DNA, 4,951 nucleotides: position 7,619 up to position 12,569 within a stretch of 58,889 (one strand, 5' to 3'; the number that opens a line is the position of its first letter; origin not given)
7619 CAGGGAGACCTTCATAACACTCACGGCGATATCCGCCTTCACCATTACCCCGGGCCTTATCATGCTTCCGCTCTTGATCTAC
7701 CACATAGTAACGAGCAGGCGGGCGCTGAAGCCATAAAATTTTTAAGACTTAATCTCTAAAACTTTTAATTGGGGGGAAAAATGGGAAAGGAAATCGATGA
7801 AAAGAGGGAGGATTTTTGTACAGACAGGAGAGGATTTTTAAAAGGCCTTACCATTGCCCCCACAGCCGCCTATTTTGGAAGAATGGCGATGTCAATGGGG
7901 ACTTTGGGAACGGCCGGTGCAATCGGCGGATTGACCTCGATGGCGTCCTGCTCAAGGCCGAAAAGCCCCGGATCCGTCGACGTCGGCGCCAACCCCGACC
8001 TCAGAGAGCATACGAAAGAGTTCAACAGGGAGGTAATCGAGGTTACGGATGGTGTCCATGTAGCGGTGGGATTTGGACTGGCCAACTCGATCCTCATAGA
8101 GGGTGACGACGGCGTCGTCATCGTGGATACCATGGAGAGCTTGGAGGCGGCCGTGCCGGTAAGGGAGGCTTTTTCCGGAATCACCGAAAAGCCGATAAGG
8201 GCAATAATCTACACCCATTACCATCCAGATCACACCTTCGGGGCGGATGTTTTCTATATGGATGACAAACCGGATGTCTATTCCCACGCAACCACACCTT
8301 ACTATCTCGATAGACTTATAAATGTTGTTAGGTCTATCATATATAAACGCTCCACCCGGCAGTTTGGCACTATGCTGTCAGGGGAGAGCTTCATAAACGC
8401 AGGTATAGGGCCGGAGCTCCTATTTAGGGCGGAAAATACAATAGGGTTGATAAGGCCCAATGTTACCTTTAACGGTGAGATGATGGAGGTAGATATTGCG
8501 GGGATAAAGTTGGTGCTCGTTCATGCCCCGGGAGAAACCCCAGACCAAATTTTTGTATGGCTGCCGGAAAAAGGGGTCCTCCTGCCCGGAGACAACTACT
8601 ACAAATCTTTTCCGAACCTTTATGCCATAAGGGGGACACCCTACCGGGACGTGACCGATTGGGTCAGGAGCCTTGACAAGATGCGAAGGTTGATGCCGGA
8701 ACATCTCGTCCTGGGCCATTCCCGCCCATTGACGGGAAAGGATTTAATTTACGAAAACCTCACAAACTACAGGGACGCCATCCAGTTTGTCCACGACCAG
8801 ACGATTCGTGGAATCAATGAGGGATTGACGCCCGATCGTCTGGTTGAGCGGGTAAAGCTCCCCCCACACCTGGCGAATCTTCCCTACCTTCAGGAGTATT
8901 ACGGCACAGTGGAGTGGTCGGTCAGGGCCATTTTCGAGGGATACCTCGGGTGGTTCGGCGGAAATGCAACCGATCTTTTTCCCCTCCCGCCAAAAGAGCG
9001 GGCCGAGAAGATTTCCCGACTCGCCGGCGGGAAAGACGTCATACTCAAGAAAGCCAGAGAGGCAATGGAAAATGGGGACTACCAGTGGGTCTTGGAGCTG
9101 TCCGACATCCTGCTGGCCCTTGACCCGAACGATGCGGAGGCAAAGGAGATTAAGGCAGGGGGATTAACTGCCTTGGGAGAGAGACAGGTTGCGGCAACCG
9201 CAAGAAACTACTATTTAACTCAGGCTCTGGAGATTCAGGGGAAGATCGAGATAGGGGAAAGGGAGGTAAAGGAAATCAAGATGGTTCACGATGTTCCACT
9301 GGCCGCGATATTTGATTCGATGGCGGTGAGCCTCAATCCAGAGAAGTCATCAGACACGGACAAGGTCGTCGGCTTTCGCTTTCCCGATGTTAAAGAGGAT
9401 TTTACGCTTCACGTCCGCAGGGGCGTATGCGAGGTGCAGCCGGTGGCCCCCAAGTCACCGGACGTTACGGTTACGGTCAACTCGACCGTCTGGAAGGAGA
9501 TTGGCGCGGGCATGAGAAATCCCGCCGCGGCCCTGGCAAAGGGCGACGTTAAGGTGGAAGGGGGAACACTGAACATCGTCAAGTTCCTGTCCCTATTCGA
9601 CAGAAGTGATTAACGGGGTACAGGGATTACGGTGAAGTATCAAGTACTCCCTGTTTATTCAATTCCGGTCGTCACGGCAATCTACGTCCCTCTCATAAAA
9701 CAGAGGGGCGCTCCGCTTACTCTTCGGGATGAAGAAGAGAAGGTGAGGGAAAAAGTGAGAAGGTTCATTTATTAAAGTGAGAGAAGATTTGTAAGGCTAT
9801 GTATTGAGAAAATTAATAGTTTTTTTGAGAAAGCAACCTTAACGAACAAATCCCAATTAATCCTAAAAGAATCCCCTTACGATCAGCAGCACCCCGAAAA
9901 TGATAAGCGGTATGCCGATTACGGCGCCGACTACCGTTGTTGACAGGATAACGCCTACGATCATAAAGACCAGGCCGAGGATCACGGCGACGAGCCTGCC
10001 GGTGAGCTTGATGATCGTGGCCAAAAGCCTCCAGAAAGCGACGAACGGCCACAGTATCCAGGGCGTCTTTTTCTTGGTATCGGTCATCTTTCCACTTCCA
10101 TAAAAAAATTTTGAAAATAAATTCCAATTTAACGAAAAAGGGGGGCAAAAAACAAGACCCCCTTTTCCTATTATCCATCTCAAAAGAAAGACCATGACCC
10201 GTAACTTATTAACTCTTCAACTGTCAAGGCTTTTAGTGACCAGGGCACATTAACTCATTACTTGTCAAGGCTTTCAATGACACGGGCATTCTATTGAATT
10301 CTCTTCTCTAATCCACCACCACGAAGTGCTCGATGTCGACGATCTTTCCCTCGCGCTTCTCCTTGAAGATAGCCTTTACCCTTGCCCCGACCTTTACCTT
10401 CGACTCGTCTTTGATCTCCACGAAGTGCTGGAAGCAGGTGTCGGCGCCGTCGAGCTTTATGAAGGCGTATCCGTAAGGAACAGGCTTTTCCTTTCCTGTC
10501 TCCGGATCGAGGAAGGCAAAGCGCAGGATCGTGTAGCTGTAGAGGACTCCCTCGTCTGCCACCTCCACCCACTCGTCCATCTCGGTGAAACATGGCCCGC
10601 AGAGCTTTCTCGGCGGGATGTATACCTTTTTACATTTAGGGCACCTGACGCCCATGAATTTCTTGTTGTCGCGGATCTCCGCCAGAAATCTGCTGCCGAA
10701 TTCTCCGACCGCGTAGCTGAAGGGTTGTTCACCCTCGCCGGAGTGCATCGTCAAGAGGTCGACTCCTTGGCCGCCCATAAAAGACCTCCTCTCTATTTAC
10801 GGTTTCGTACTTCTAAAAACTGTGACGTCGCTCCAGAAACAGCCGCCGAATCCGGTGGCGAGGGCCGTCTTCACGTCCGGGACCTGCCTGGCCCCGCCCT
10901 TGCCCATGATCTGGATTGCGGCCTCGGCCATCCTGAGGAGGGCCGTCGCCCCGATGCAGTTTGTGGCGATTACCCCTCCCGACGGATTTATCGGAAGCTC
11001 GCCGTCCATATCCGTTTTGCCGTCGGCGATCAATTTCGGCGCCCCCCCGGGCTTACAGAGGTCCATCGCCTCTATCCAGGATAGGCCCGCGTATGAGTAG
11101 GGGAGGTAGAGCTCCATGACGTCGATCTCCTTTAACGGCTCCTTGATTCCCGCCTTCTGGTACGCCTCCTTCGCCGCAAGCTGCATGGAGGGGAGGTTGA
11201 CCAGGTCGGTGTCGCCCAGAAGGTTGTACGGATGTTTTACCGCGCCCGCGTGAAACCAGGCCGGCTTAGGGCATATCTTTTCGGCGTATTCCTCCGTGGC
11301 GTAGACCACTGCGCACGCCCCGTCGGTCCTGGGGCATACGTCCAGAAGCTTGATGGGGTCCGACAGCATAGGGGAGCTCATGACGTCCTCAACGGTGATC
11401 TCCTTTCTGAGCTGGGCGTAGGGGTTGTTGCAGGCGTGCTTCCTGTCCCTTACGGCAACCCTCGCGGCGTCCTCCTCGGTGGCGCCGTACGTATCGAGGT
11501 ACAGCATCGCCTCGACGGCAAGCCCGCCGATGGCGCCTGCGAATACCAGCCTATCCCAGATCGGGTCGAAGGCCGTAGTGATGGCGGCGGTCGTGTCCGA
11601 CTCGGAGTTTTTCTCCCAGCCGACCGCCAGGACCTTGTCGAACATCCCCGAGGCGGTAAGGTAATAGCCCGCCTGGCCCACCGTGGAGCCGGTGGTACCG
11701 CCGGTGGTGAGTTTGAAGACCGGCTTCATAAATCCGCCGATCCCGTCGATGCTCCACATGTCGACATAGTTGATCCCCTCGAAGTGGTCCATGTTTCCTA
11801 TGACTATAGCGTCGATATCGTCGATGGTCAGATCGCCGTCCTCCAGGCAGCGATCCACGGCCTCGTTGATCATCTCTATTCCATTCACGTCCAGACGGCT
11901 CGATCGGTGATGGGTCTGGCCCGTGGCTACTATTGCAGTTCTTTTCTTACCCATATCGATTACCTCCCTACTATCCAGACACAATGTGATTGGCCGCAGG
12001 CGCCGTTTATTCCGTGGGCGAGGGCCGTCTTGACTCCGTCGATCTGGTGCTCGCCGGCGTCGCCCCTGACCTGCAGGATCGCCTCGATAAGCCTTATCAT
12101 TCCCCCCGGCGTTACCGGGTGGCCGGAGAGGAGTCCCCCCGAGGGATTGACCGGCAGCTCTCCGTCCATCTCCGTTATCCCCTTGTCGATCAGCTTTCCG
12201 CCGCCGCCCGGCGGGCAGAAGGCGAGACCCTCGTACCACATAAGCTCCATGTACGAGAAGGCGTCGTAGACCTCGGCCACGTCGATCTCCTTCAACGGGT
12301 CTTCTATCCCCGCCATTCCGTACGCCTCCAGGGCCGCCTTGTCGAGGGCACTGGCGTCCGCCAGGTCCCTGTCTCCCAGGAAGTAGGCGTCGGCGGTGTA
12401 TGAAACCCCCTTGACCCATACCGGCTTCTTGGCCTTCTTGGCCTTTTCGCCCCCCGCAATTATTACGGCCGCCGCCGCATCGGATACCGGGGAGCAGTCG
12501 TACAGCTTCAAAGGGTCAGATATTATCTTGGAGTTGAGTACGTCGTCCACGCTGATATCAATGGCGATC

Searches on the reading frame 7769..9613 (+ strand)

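Call 40: search_protein_families(library=pfam, max_evalue=1e-8, proteins=[window:7769-9613:+])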
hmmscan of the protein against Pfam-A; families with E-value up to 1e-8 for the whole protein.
window:7769-9613:+ (614 aa): 3 families
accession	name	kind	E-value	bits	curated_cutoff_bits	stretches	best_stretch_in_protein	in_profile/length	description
PF14863.12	Alkyl_sulf_dimr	-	4.6e-47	160.3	26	1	354-490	1-137/139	Alkyl sulfatase dimerisation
PF00753.33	Lactamase_B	-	3.6e-22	79.7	22.7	1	101-317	2-196/196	Metallo-beta-lactamase superfamily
PF14864.11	Alkyl_sulf_C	-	2.1e-19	70.4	27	1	503-614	5-117/125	Alkyl sulfatase C-terminal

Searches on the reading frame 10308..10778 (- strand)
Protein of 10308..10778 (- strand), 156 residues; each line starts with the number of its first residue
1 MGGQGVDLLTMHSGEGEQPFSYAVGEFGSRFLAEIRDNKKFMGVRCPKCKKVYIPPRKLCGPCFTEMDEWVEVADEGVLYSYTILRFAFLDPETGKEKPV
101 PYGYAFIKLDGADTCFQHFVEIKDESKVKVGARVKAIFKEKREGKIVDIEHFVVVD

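Call 40: search_protein_families(library=pfam, max_evalue=1e-8, proteins=[window:10308-10778:-])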
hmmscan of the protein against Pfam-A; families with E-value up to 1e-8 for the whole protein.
window:10308-10778:- (156 aa): 1 family
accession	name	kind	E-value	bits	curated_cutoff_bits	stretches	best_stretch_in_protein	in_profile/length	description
PF01796.24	OB_ChsH2_C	-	3.8e-14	52.8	27.1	1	70-138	1-64/65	ChsH2, C-terminal OB-fold domain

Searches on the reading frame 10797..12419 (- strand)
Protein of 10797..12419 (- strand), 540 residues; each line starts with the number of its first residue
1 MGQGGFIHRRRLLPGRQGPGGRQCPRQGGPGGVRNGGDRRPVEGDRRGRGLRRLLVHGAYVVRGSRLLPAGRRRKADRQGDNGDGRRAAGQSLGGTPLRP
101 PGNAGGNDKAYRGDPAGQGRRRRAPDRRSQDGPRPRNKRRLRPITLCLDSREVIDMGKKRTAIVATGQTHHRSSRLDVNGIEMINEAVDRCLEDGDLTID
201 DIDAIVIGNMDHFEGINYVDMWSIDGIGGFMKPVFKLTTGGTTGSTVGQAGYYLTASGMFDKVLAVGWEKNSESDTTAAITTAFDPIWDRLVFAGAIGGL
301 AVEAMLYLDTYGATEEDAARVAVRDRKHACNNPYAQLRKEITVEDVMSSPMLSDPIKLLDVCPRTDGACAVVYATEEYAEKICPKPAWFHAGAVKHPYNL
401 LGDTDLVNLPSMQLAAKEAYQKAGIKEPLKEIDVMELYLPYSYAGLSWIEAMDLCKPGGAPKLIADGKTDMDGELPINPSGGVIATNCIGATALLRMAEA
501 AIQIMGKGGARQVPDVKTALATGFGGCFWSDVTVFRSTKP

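Call 40: search_protein_families(library=pfam, max_evalue=1e-8, proteins=[window:10797-12419:-])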
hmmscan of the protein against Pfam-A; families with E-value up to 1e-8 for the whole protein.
window:10797-12419:- (540 aa): 1 family
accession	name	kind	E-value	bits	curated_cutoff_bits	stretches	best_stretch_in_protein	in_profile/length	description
PF22691.2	Thiolase_C_1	-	3.3e-29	101.9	28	1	401-534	10-140/144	Thiolase C-terminal domain-like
